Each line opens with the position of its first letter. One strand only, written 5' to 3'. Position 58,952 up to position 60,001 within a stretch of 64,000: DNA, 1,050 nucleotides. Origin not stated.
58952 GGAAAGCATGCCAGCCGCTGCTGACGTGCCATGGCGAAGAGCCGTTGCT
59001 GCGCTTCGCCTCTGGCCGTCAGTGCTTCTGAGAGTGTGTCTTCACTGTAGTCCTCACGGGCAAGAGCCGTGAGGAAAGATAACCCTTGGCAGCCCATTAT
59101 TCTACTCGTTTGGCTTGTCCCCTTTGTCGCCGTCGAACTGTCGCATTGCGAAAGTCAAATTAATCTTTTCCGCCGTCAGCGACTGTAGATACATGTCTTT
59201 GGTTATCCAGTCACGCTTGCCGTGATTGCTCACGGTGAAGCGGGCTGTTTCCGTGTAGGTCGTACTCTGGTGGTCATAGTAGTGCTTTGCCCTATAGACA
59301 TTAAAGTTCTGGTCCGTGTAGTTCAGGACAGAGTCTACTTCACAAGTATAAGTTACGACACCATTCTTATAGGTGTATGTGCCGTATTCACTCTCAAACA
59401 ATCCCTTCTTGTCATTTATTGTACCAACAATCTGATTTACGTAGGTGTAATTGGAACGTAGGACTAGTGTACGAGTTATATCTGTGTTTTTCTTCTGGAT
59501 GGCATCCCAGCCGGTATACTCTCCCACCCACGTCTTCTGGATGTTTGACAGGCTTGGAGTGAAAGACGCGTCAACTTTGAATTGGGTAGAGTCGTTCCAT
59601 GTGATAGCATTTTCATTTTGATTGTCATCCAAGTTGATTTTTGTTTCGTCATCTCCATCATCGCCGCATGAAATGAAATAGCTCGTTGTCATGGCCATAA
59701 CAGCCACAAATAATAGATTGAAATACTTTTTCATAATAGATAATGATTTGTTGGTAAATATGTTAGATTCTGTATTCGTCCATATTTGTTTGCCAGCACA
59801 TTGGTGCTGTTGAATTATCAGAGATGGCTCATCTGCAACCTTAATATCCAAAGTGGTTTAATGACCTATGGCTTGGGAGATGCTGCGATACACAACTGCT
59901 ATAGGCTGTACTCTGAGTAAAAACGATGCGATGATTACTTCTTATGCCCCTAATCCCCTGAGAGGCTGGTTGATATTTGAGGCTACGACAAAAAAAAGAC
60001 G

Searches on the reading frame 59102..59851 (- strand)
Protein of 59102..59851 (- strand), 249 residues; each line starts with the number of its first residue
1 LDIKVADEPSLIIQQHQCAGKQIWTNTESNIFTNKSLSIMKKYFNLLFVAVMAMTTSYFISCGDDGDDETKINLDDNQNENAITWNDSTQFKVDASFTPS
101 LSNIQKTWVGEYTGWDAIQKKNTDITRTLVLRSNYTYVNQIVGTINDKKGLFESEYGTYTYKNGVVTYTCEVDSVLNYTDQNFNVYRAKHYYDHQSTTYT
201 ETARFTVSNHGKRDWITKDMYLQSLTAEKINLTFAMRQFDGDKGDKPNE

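Call 3: search_protein_families(library=pfam, proteins=[window:59102-59851:-], max_evalue=0.01)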
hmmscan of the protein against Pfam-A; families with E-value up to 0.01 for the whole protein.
window:59102-59851:- (249 aa): 0 families

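Call 4: search_protein_families(library=ncbifam, proteins=[window:59102-59851:-], max_evalue=0.01)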
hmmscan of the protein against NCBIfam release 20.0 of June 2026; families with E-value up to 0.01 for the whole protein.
window:59102-59851:- (249 aa): 0 families

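Call 18: search_protein_families(library=pfam, proteins=[window:59102-59737:-], max_evalue=10)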
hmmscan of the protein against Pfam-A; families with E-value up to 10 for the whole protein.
window:59102-59737:- (211 aa): 1 family
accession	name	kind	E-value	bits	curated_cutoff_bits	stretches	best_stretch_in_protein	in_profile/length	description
PF12674.12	Zn_ribbon_2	-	0.075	14.2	22.5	1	108-150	17-59/81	Putative zinc ribbon domain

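Call 83: find_homologous_proteins(query=window:59102-59737:-, max_evalue=0.001)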
Query window:59102-59737:- (211 aa): 17 proteins with E <= 0.001 among 58 candidates.
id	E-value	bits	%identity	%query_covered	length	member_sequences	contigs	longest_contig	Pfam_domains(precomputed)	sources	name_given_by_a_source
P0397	3.3e-137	473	100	100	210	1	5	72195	-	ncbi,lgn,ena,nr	ncbi:MAG: hypothetical protein J5486_11030 [Bacteroidaceae bacterium]|nr:hypothetical protein [Bacte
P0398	2.2e-55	206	52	93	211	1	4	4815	-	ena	-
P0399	2.7e-54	202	51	92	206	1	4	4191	-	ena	-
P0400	5.1e-54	202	52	92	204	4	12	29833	-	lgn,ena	-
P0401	2.9e-53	199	60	78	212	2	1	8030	-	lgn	-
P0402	1.1e-52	197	49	95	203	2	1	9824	-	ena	-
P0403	6.1e-52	195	48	95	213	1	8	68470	-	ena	-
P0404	4.7e-51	192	50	93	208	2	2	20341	-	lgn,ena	-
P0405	8.3e-50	188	49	98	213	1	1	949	-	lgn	-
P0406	1.7e-47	180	56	77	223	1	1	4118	-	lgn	-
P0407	2.0e-47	180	49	94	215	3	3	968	-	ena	-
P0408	2.7e-47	180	50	96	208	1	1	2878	-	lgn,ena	-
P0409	3.5e-47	179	49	92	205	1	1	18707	-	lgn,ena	-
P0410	1.8e-46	177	49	92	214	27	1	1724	-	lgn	-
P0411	6.6e-46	175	46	92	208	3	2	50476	-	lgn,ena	-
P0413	1.6e-35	141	42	91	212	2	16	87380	-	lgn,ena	-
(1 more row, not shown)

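Call 92: predict_structure(alignment_id=A7)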
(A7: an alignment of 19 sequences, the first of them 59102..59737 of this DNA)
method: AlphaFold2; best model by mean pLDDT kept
length: 211 residues; sequences in the alignment: 19
mean_pLDDT: 76.7   pTM: 0.70
mean pLDDT of the five models: 76.7, 75.2, 74.5, 74.2, 73.0
residues with pLDDT >= 90: 92; 70-90: 50; 50-70: 24; < 50: 45
segments of 3 or more residues with pLDDT < 50: 1-4, 6-10, 12-40, 205-211
pLDDT, mean of each block of 10 residues (from residue 1): 46 45 39 43 55 86 97 83 86 98 87 93 97 91 87 91 95 91 64 85 59 31
secondary structure, 60 per line:
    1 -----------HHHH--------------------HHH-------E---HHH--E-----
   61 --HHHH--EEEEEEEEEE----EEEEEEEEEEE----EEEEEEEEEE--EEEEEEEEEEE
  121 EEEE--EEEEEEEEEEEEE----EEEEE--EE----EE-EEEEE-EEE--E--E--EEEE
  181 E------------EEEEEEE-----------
elements in order: H12-15 H63-66 E69-78 E83-93 E98-107 E110-124 E127-139 E144-148 E160-164 E166-168 E177-181 E194-200

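Call 96: fold_search(model_id=the predicted structure, library=pdb)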
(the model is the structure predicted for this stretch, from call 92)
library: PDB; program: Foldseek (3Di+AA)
matches with E <= 10: 783; with E <= 0.001: 0
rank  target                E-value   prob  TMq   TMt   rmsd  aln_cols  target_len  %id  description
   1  8alo_B                2.9e-03  1.00  0.35  0.47   8.9       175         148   10  Heterodimer formation of sensory domains of Vibrio cholerae regulators ToxR and ToxS (released 2023-09-13)
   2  4iab_A                2.9e-03  1.00  0.32  0.44   9.6       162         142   13  Crystal structure of a putative monosaccharide binding protein (BACUNI_03039) from Bacteroides uniformis ATCC 8492 at  (released 2013-02-27)
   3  4gzv_B                3.8e-03  1.00  0.30  0.43   9.8       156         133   10  Crystal structure of a lipocalin family protein (BACOVA_00364) from Bacteroides ovatus ATCC 8483 at 1.95 A resolution (released 2012-11-07)
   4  8u2f_A                4.6e-03  1.00  0.34  0.47   7.9       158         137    8  Vibrio parahaemolyticus ToxS periplasmic domain (released 2024-09-11)
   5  4iab_B                4.6e-03  0.99  0.31  0.44   9.2       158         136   13  Crystal structure of a putative monosaccharide binding protein (BACUNI_03039) from Bacteroides uniformis ATCC 8492 at  (released 2013-02-27)
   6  4gzv_C                5.9e-03  1.00  0.33  0.46   9.1       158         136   10  Crystal structure of a lipocalin family protein (BACOVA_00364) from Bacteroides ovatus ATCC 8483 at 1.95 A resolution (released 2012-11-07)
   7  4gzv_E                6.6e-03  1.00  0.33  0.45   9.2       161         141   10  Crystal structure of a lipocalin family protein (BACOVA_00364) from Bacteroides ovatus ATCC 8483 at 1.95 A resolution (released 2012-11-07)
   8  8u2f_B                6.9e-03  1.00  0.34  0.48   8.1       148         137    8  Vibrio parahaemolyticus ToxS periplasmic domain (released 2024-09-11)
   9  4gzv_A                6.9e-03  0.99  0.32  0.44   9.2       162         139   10  Crystal structure of a lipocalin family protein (BACOVA_00364) from Bacteroides ovatus ATCC 8483 at 1.95 A resolution (released 2012-11-07)
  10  4gzv_H                7.3e-03  0.99  0.31  0.46   9.0       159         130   11  Crystal structure of a lipocalin family protein (BACOVA_00364) from Bacteroides ovatus ATCC 8483 at 1.95 A resolution (released 2012-11-07)
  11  4i95_A                8.5e-03  0.99  0.32  0.45   9.3       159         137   11  Crystal structure of a Lipocalin-like protein (BACEGG_00036) from Bacteroides eggerthii DSM 20697 at 1.81 A resolution (released 2012-12-26)
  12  5kew_D                1.6e-02  0.99  0.34  0.50   6.0       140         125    8  Vibrio parahaemolyticus VtrA/VtrC complex bound to the bile salt taurodeoxycholate (released 2016-07-20)
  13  4iab_D                1.7e-02  0.96  0.28  0.40   9.4       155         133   15  Crystal structure of a putative monosaccharide binding protein (BACUNI_03039) from Bacteroides uniformis ATCC 8492 at  (released 2013-02-27)
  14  8e0p_A                1.8e-02  0.99  0.36  0.13   7.9       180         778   12  Crystal structure of mouse APCDD1 in fusion with engineered MBP (released 2023-05-03)
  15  8e0p_B                2.1e-02  0.98  0.36  0.13   8.4       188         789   10  Crystal structure of mouse APCDD1 in fusion with engineered MBP (released 2023-05-03)
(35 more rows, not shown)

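Call 102: find_encoding_contigs(protein=P0400, flank=2000, max_places=10)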
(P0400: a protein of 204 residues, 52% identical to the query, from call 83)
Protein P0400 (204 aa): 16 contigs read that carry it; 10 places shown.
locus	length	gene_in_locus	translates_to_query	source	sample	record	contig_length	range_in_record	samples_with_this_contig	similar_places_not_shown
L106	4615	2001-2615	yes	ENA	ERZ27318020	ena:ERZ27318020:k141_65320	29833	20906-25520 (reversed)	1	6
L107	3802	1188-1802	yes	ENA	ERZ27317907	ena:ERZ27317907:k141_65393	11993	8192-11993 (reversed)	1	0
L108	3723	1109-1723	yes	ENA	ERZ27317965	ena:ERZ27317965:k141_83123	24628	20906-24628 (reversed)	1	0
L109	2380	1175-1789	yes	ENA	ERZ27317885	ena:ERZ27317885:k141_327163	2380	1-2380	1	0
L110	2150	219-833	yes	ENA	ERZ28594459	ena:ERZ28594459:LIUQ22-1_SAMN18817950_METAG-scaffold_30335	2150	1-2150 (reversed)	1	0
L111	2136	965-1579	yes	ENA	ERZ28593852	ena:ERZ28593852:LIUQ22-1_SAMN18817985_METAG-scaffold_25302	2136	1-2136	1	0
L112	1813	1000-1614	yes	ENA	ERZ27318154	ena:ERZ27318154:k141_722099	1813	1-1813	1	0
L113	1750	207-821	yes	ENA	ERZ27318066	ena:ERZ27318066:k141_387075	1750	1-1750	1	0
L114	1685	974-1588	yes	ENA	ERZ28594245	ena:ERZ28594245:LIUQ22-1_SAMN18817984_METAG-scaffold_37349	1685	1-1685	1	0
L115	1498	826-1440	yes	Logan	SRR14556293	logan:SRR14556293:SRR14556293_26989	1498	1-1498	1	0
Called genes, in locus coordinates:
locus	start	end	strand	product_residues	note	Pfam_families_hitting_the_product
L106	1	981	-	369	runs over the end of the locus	PF25917:BSH_RND (weak), PF25919:BSH_CusB (weak), PF25973:BSH_CzcB (weak), PF25954:Beta-barrel_RND_2, PF25967:RND-MFP_C, PF25989:YknX_C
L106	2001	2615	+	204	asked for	-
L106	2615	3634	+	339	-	PF04055:Radical_SAM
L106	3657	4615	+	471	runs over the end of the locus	PF04055:Radical_SAM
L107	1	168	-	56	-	?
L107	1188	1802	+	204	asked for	-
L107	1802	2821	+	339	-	PF04055:Radical_SAM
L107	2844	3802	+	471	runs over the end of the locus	PF04055:Radical_SAM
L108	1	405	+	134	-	?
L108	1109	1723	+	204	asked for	-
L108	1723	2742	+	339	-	PF04055:Radical_SAM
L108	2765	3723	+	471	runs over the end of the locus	PF04055:Radical_SAM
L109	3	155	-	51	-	?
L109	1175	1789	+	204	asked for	-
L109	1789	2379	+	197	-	?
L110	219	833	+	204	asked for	-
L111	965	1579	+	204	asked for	-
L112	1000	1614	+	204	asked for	-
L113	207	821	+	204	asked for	-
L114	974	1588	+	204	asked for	-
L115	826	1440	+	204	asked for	-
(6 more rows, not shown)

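Call 103: find_encoding_contigs(protein=P0413, flank=2000, max_places=10)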
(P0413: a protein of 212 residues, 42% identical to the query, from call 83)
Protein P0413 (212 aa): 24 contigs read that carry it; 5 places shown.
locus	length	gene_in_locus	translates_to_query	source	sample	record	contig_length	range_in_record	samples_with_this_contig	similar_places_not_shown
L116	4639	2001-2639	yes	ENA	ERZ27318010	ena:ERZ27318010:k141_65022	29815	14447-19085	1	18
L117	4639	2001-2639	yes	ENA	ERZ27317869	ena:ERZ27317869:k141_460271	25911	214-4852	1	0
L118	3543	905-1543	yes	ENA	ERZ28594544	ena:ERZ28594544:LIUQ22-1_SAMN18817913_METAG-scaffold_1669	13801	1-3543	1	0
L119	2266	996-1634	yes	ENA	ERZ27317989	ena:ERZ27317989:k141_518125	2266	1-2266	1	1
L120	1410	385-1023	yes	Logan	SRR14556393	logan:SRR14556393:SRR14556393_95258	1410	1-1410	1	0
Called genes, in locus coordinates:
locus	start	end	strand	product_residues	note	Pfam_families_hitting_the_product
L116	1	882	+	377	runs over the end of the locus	PF13173:AAA_14, PF13635:DUF4143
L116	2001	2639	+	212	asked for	-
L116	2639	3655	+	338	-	PF04055:Radical_SAM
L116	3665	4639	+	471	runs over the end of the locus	PF04055:Radical_SAM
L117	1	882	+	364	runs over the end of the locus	?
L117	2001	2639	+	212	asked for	-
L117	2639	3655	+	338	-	PF04055:Radical_SAM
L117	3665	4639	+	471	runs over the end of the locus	PF04055:Radical_SAM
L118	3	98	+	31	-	?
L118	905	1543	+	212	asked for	-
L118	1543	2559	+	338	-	PF04055:Radical_SAM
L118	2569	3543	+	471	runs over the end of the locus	PF04055:Radical_SAM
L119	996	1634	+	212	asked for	-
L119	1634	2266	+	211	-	?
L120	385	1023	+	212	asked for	-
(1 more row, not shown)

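Call 104: find_encoding_contigs(protein=P0403, flank=2000, max_places=10)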
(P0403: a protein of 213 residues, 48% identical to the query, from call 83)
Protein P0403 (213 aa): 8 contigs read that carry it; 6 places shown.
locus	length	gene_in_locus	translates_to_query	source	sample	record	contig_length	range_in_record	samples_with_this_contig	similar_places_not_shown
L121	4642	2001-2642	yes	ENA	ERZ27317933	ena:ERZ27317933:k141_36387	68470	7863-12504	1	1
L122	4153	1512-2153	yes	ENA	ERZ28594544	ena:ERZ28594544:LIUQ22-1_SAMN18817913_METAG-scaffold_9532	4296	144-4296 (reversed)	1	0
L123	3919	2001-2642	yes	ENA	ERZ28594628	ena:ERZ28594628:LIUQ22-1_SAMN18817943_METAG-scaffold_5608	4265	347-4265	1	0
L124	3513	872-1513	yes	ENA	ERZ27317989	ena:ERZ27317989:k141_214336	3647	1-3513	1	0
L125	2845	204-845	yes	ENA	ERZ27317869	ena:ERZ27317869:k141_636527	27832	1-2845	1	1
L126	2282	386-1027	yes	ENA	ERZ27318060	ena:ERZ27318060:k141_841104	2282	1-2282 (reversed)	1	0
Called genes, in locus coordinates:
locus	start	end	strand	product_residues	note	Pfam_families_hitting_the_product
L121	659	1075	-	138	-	PF05168:HEPN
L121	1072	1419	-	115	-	PF01909:NTP_transf_2, PF18765:Polbeta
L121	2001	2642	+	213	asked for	-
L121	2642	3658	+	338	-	PF04055:Radical_SAM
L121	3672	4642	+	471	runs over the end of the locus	PF04055:Radical_SAM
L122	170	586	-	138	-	PF05168:HEPN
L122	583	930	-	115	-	PF01909:NTP_transf_2, PF18765:Polbeta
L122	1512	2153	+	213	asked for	-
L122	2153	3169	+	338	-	PF04055:Radical_SAM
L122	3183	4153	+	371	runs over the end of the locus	?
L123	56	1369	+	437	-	PF01637:ATPase_2, PF13173:AAA_14, PF13401:AAA_22 (weak), PF03008:DUF234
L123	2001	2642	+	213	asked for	-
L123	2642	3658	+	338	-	PF04055:Radical_SAM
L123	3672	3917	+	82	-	?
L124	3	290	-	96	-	?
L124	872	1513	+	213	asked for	-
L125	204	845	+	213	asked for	-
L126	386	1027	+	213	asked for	-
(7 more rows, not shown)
